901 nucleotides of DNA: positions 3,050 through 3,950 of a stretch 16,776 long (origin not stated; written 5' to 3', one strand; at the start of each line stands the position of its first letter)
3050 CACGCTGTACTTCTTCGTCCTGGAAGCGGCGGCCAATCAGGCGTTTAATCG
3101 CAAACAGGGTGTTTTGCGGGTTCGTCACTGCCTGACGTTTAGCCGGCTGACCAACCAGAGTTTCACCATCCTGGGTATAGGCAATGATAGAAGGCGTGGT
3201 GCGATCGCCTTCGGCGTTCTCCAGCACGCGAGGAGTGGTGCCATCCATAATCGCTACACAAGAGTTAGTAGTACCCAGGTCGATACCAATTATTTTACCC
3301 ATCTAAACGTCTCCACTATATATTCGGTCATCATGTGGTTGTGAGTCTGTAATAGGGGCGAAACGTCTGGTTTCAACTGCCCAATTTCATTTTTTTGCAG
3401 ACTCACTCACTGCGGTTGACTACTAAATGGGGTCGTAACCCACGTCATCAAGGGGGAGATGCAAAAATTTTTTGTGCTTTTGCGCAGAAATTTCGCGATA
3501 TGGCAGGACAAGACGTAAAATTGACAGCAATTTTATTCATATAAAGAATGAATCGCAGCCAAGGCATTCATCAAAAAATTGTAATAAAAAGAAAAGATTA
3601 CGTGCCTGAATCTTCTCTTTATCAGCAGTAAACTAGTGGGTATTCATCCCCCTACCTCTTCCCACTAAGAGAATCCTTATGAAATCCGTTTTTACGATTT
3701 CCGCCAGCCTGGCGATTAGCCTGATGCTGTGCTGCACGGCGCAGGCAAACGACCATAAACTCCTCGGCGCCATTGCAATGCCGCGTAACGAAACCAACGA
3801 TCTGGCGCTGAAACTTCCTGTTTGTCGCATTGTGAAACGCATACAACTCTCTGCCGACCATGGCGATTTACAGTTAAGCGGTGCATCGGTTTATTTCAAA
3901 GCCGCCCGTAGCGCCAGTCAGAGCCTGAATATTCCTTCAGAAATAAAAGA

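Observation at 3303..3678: Divergent dnaK/yaaI control region with two sigma32 promoters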

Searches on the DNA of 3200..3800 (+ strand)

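Call 4: search_dna_similar(query=window:3203-3778:+, collection=ecoli_genomes, mode=near, max_rows=10)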
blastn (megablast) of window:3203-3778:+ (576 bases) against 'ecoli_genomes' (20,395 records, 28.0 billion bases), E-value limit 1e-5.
Records with a match: 5425; places in all: 5431; records where one place covers at least 80% of the query: 5421.
Genomes with a match: 5425 of 5426; with a place that covers at least 80% of the query: 5421. Places per genome that has any: lowest 1, median 1, highest 2. On chromosomes: 5428 places; on plasmids: 3.
Best place of each record, by identity: >=99% 1446; 95-99% 3976; 90-95% 3.
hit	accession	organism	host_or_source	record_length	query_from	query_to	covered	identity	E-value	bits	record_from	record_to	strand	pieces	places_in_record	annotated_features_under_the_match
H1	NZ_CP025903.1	Escherichia coli strain 300709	Homo sapiens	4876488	1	576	100%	100.0%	0e+0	1064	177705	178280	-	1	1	yaaI: DUF2541 family protein | dnaK: molecular chaperone DnaK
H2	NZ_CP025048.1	Escherichia coli strain SC516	Chicken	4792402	1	576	100%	100.0%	0e+0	1064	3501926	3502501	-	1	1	yaaI: DUF2541 family protein | dnaK: molecular chaperone DnaK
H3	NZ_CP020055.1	Escherichia coli strain AR_0069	missing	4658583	1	576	100%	100.0%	0e+0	1064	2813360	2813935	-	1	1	yaaI: DUF2541 family protein | dnaK: molecular chaperone DnaK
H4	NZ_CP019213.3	Escherichia coli strain WCHEC050613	Sewage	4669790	1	576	100%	100.0%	0e+0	1064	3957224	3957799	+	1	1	dnaK: molecular chaperone DnaK | yaaI: DUF2541 family protein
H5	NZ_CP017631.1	Escherichia coli strain SLK172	Homo sapiens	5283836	1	576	100%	100.0%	0e+0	1064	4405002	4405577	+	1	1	dnaK: molecular chaperone DnaK | yaaI: DUF2541 family protein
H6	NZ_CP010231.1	Escherichia coli strain S30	not applicable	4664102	1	576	100%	100.0%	0e+0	1064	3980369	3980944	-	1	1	yaaI: DUF2541 family protein | dnaK: molecular chaperone DnaK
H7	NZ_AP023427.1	Escherichia coli strain HUE1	-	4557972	1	576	100%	100.0%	0e+0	1064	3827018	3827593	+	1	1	dnaK: molecular chaperone DnaK | yaaI: DUF2541 family protein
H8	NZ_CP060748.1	Escherichia coli strain EC96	Homo sapiens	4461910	1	576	100%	100.0%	0e+0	1064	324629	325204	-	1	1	yaaI: DUF2541 family protein | dnaK: molecular chaperone DnaK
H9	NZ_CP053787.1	Escherichia coli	Wild boar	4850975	1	576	100%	100.0%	0e+0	1064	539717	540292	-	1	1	yaaI: DUF2541 family protein | dnaK: molecular chaperone DnaK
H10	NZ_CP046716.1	Escherichia coli strain T16R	pet dog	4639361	1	576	100%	100.0%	0e+0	1064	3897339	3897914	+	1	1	dnaK: molecular chaperone DnaK | yaaI: DUF2541 family protein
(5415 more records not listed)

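Call 39: search_dna_similar(query=window:3455-3685:+, collection=ecoli_genomes, mode=near, rows=spread, max_rows=24)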
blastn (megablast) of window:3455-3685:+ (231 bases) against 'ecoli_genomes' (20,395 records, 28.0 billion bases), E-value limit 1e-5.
Records with a match: 5425; places in all: 5426; records where one place covers at least 80% of the query: 5424.
Genomes with a match: 5425 of 5426; with a place that covers at least 80% of the query: 5424. Places per genome that has any: lowest 1, median 1, highest 2. On chromosomes: 5423 places; on plasmids: 3.
Best place of each record, by identity: >=99% 1446; 95-99% 2277; 90-95% 1700; 80-90% 2.
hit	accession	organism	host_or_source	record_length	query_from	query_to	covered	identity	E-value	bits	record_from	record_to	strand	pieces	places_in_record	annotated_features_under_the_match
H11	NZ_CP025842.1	Escherichia coli strain 720632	Homo sapiens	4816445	1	231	100%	100.0%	1e-116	427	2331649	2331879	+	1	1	yaaI: DUF2541 family protein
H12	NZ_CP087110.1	Escherichia coli strain PJ-T13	Gong Dong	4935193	1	231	100%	100.0%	1e-116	427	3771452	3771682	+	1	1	yaaI: DUF2541 family protein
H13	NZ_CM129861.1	Escherichia coli strain SW070919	wastewater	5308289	1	231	100%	100.0%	1e-116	427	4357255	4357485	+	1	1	yaaI: DUF2541 family protein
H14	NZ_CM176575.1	Escherichia coli strain fS149a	Homo sapiens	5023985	1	231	100%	100.0%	1e-116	427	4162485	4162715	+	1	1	yaaI: DUF2541 family protein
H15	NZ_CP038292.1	Escherichia coli O157:H7 strain TB21-1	cattle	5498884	1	231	100%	99.1%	2e-113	416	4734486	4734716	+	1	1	yaaI: DUF2541 family protein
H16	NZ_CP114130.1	Escherichia coli strain NJS001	pig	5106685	1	231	100%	99.1%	2e-113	416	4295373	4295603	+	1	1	yaaI: DUF2541 family protein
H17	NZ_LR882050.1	Escherichia coli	Aves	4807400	1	231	100%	99.1%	2e-113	416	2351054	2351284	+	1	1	yaaI: DUF2541 family protein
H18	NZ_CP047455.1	Escherichia coli strain ZF31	a feces sample of swine origin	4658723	1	231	100%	98.3%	5e-110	405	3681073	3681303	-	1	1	yaaI: DUF2541 family protein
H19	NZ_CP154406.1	Escherichia coli strain TST3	pig carcass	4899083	1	231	100%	98.3%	5e-110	405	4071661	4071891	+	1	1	yaaI: DUF2541 family protein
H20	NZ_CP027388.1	Escherichia coli strain 2011C-4251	Homo sapiens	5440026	1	231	100%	96.1%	1e-101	377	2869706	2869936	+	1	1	yaaI: DUF2541 family protein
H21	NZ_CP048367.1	Escherichia coli strain 164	environment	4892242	1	231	100%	96.1%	1e-101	377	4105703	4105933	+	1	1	yaaI: DUF2541 family protein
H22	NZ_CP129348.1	Escherichia coli strain STEC435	Homo sapiens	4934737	1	231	100%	96.1%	1e-101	377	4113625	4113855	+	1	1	yaaI: DUF2541 family protein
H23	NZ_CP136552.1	Escherichia coli O104:H4 strain rpoS_ATGtoATA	Homo sapiens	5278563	1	231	100%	96.1%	1e-101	377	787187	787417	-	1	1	yaaI: DUF2541 family protein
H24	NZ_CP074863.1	Escherichia coli strain 2013C_3678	Homo sapiens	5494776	1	231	100%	96.1%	1e-101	377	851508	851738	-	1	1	yaaI: DUF2541 family protein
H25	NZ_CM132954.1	Escherichia coli strain 361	Homo sapiens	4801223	1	231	100%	96.1%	1e-101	377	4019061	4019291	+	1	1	yaaI: DUF2541 family protein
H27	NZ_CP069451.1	Escherichia coli strain FDAARGOS_1256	Homo sapiens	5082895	1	231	100%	94.4%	2e-93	350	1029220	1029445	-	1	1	yaaI: DUF2541 family protein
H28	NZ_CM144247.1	Escherichia coli strain CB6886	Homo sapiens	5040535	1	231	100%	93.9%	8e-93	348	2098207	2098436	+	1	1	yaaI: DUF2541 family protein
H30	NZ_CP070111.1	Escherichia coli strain FDAARGOS_1301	Homo sapiens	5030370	1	231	100%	93.5%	5e-90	339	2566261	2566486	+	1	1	yaaI: DUF2541 family protein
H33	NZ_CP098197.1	Escherichia coli strain Z0117EC0062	Canis lupus familiaris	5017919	1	231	100%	93.1%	2e-89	337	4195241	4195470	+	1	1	yaaI: DUF2541 family protein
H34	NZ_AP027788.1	Escherichia coli strain 2017.04.02CC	Homo sapiens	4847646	74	231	68%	94.3%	4e-61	243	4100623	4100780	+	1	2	yaaI: DUF2541 family protein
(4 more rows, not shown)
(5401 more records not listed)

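Call 40: get_annotated_region(hit=H20, flank=200)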
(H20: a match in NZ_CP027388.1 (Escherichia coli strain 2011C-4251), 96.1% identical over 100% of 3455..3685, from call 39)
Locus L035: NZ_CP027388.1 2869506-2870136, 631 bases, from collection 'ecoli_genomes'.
description: Escherichia coli strain 2011C-4251 chromosome, complete genome
organism: Escherichia coli strain 2011C-4251 (NCBI taxid 562)
replicon: chromosome; assembly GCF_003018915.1
host: Homo sapiens; source: missing; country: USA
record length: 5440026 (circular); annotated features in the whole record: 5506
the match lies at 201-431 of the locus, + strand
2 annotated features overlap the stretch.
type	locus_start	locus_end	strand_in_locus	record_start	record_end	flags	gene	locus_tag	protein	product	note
CDS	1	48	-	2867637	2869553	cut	dnaK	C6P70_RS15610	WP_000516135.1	molecular chaperone DnaK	-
CDS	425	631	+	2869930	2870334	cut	yaaI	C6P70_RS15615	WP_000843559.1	DUF2541 family protein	-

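Call 41: get_annotated_region(hit=H27, flank=200)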
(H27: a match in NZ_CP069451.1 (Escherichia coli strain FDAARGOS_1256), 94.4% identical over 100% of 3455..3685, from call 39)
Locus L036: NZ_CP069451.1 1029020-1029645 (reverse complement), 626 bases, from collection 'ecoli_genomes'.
description: Escherichia coli strain FDAARGOS_1256 chromosome, complete genome
organism: Escherichia coli strain FDAARGOS_1256 (NCBI taxid 562)
replicon: chromosome; assembly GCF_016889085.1
host: Homo sapiens; source: missing; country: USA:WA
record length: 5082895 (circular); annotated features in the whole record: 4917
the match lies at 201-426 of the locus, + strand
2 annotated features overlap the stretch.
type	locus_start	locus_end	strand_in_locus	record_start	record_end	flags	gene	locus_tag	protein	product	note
CDS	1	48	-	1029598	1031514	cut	dnaK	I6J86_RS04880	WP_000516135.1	molecular chaperone DnaK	-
CDS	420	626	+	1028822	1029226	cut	yaaI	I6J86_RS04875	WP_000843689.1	DUF2541 family protein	-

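Call 42: get_annotated_region(hit=H28, flank=200)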
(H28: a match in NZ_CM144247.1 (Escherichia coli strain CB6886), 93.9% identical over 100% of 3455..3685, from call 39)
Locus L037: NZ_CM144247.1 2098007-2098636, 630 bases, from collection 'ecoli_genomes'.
description: Escherichia coli strain CB6886 chromosome, whole genome shotgun sequence
organism: Escherichia coli strain CB6886 (NCBI taxid 562)
replicon: chromosome; assembly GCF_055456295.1
host: Homo sapiens; source: missing; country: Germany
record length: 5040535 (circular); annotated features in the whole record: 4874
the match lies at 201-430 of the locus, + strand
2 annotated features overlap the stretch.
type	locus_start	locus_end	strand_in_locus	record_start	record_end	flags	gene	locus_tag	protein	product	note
CDS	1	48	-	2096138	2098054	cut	dnaK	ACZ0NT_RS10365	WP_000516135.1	molecular chaperone DnaK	-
CDS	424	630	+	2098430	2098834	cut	yaaI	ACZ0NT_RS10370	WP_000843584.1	DUF2541 family protein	-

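Call 43: get_annotated_region(hit=H30, flank=200)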
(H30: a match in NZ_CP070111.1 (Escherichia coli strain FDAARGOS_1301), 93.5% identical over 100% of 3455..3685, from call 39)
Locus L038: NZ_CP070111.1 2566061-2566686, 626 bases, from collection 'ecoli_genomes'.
description: Escherichia coli strain FDAARGOS_1301 chromosome, complete genome
organism: Escherichia coli strain FDAARGOS_1301 (NCBI taxid 562)
replicon: chromosome; assembly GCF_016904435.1
host: Homo sapiens; source: missing; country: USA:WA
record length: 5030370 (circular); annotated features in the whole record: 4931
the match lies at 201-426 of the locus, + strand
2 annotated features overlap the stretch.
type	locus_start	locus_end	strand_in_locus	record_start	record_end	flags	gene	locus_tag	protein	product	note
CDS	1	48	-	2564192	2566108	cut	dnaK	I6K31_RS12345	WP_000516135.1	molecular chaperone DnaK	-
CDS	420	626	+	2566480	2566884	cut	yaaI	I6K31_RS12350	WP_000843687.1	DUF2541 family protein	-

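Call 44: get_annotated_region(hit=H33, flank=200)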
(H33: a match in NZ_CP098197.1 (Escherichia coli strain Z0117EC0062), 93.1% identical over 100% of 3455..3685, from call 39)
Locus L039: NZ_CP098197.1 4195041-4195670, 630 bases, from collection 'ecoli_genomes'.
description: Escherichia coli strain Z0117EC0062 chromosome, complete genome
organism: Escherichia coli strain Z0117EC0062 (NCBI taxid 562)
replicon: chromosome; assembly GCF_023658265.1
host: Canis lupus familiaris; source: -; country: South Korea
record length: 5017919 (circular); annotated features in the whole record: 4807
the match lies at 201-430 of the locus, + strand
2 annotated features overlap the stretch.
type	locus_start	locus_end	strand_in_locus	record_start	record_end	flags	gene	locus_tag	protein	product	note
CDS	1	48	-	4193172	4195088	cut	dnaK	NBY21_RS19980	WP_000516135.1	molecular chaperone DnaK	-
CDS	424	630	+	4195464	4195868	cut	yaaI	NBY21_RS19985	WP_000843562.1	DUF2541 family protein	-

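Call 45: get_annotated_region(hit=H34, flank=2500)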
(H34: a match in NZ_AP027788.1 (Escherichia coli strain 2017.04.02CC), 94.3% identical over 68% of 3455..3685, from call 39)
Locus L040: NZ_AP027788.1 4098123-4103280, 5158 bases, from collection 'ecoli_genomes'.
description: Escherichia coli strain 2017.04.02CC chromosome, complete genome
organism: Escherichia coli strain 2017.04.02CC (NCBI taxid 562)
replicon: chromosome; assembly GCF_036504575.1
host: Homo sapiens; source: feces; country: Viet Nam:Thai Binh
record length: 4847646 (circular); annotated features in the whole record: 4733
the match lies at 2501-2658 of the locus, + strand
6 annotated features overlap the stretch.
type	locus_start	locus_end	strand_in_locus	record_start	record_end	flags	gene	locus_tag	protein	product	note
CDS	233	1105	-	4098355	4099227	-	-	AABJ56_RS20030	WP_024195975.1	GTPase family protein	-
CDS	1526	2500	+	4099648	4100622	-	-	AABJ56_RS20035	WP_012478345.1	IS30-like element ISApl1 family transposase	-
CDS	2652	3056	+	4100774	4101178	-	yaaI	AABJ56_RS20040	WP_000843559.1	DUF2541 family protein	-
CDS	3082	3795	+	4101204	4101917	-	msyB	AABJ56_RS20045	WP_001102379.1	acidic protein MsyB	-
CDS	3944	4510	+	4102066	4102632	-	satP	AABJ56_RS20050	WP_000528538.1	acetate uptake transporter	-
CDS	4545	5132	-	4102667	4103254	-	mog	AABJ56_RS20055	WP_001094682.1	molybdopterin adenylyltransferase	-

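Call 50: search_rna_families(source=window, start=3200, end=3800, threshold=evalue, max_evalue=1)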
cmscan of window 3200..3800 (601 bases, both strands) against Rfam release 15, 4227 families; matches with E-value up to 1: 1.
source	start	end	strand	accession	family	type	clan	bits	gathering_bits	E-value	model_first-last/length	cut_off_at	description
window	3577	3768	-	RF04320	RsmV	Gene; sRNA;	CL00106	11.4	100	0.74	1-196/196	no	RsmV RNA family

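Call 55: search_dna_similar(query=window:3508-3537:+, collection=ecoli_genomes, mode=distant, max_evalue=10, rows=spread, max_rows=12)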
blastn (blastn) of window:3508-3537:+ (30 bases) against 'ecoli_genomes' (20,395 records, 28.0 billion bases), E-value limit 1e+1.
Records with a match: 5052; places in all: 5056; records where one place covers at least 80% of the query: 5052.
Genomes with a match: 5052 of 5426; with a place that covers at least 80% of the query: 5052. Places per genome that has any: lowest 1, median 1, highest 2. On chromosomes: 5053 places; on plasmids: 3.
Best place of each record, by identity: >=99% 2035; 95-99% 13; 90-95% 2762; 80-90% 242.
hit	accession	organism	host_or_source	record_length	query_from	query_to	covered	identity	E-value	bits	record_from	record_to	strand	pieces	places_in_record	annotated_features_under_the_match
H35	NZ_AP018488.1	Escherichia coli O157:H7 strain PV15-279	Homo sapiens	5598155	1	30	100%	100.0%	2e-6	55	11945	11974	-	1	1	none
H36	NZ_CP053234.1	Escherichia coli strain SCU-106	Homo sapiens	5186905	1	30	100%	100.0%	2e-6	55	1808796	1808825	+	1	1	none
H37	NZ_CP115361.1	Escherichia coli strain CUVET20-1667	dog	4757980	1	30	100%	100.0%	2e-6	55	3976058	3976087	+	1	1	none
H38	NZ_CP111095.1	Escherichia coli strain TW14588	Lactuca sativa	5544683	1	30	100%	100.0%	2e-6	55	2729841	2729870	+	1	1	none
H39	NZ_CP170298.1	Escherichia coli strain BKQWHE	Homo sapiens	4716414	1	30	100%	100.0%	2e-6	55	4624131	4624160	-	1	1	none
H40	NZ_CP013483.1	Escherichia coli strain Y5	Homo sapiens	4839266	1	30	100%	93.3%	1e-3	46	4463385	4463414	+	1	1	none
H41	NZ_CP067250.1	Escherichia coli strain ESBL_DR28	imported food: chilli pepper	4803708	1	30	100%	93.3%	1e-3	46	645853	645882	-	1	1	none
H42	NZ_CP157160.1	Escherichia coli strain UTAK-3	Bos taurus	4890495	1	30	100%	93.3%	1e-3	46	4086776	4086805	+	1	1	none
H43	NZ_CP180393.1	Escherichia coli strain JMK_KBN3987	Homo sapiens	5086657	1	30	100%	93.3%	1e-3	46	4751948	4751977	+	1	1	none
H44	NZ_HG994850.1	Escherichia coli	Homo sapiens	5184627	1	30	100%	93.3%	1e-3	46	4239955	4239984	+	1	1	none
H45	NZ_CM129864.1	Escherichia coli strain SW070910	wastewater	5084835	1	30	100%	90.0%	4e-2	42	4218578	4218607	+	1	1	none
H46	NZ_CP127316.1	Escherichia coli strain Ch1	Gallus gallus domesticus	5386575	3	30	93%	85.7%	6e+0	34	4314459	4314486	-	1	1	none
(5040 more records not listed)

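Call 57: search_dna_similar(query=window:3572-3606:+, collection=ecoli_genomes, mode=distant, max_evalue=10, rows=spread, max_rows=10)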
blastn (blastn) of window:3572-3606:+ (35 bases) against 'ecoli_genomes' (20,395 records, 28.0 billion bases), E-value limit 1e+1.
Records with a match: 5425; places in all: 5426; records where one place covers at least 80% of the query: 5425.
Genomes with a match: 5425 of 5426; with a place that covers at least 80% of the query: 5425. Places per genome that has any: lowest 1, median 1, highest 2. On chromosomes: 5423 places; on plasmids: 3.
Best place of each record, by identity: >=99% 1153; 95-99% 3117; 90-95% 1155.
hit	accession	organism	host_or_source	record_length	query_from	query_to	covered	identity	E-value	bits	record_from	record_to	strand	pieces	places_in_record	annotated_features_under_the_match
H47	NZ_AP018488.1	Escherichia coli O157:H7 strain PV15-279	Homo sapiens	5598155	1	35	100%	100.0%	7e-9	64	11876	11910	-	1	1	none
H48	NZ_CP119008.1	Escherichia coli strain CE0011b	Bos taurus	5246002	1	35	100%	100.0%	7e-9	64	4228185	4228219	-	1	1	none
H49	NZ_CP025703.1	Escherichia coli strain BH100N substr. MG2017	Homo sapiens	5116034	1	35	100%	97.1%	3e-7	60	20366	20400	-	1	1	none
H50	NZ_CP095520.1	Escherichia coli strain GN04171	Homo sapiens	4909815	1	35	100%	97.1%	3e-7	60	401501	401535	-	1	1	none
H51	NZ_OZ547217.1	Escherichia coli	Homo sapiens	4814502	1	35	100%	97.1%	3e-7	60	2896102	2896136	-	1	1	none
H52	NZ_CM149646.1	Escherichia coli strain UPEC957C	canine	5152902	1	35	100%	94.3%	4e-6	55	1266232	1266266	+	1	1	none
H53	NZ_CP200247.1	Escherichia coli strain Yu5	-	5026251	3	35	94%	93.9%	4e-5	52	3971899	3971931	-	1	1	none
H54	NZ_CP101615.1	Escherichia coli strain DC71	giant panda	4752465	1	31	89%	96.8%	4e-5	53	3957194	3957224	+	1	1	none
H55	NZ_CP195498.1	Escherichia coli strain 20AR0300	Homo sapiens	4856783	1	31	89%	96.8%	4e-5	53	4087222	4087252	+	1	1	none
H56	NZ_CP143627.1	Escherichia coli strain FJ_Ec_21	swine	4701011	3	31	83%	96.6%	5e-4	49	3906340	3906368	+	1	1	none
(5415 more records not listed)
